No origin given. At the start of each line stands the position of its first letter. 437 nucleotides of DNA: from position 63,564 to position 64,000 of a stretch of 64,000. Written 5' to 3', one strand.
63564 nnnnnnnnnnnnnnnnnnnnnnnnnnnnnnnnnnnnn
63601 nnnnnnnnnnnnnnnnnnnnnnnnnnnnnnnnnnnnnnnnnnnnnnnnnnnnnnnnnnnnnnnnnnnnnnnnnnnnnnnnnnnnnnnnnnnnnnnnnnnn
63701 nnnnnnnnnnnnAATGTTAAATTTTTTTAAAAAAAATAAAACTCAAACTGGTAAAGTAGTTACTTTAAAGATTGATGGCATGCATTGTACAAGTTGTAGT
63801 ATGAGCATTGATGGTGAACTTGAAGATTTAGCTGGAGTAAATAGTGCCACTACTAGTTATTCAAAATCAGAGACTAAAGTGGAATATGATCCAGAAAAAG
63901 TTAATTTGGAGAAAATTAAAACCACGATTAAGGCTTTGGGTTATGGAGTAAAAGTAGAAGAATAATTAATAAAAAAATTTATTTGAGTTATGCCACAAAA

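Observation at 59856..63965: Second copper locus: ArsR-TRASH regulator with a perfect 11-8-11 inverted repeat across its own start codon, then CopA, membrane-cupredoxin and CopZ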

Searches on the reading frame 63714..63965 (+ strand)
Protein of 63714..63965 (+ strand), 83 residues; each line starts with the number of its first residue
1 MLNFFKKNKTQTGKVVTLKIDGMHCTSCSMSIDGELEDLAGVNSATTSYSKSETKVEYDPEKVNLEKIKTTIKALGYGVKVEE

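Call 5: search_protein_families(library=pfam, proteins=[window:63714-63965:+], max_evalue=0.01)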
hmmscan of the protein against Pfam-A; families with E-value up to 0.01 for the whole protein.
window:63714-63965:+ (83 aa): 1 family
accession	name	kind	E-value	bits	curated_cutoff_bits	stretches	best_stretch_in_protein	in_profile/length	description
PF00403.32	HMA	-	4.6e-16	59.4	24.8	1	17-77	1-61/62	Heavy-metal-associated domain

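Call 28: search_protein_families(library=ncbifam, proteins=[window:63714-63965:+], max_evalue=0.001)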
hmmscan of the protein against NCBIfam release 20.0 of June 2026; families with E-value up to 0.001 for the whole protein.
window:63714-63965:+ (83 aa): 12 families
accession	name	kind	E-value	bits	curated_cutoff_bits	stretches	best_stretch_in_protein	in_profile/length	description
NF033556.1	MerTP_fusion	equivalog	5.4e-18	65.3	180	1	10-79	116-185/186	mercuric transport protein MerTP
NF033795.1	chaper_CopZ_Bs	exception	8.4e-18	64.3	91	1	16-80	2-66/66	copper chaperone CopZ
NF041115.1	UxxU_metal_bind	equivalog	2.6e-17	62.7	95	1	15-81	5-71/74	metal-binding (seleno)protein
NF033794.2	chaper_CopZ_Eh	exception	1.5e-12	47.4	95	1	17-81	3-67/68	copper chaperone CopZ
NF010311.1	PRK13748.1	subfamily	3.6e-11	42.6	600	1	17-82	2-66/560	mercury(II) reductase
TIGR02052.1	MerP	equivalog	1.3e-09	38.4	92.55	1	12-81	21-90/92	mercury resistance system periplasmic binding protein MerP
NF047957.1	CopZ_AFE_1862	equivalog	1.2e-08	35.3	85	1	17-79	2-61/62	CopZ family metallochaperone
TIGR00003.1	TIGR00003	subfamily_domain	1.2e-08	35.1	62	1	16-79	2-65/66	copper ion binding protein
NF045683.1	MerT_CopZ_Se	exception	6.2e-07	29.1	375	1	12-77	160-225/235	MerT/CopZ fusion-like heavy metal transport selenoprotein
NF033553.1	MerP_Gpos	exception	6.6e-07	29.2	110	1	7-79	38-111/112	mercury resistance system substrate-binding protein MerP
NF033781.1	chaper_CopP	exception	4.5e-05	23.5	112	1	17-79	3-64/65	copper-binding metallochaperone CopP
NF008262.1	PRK11033.1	equivalog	5.1e-05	21.9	1005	1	9-80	36-105/731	zinc/cadmium/mercury/lead-transporting ATPase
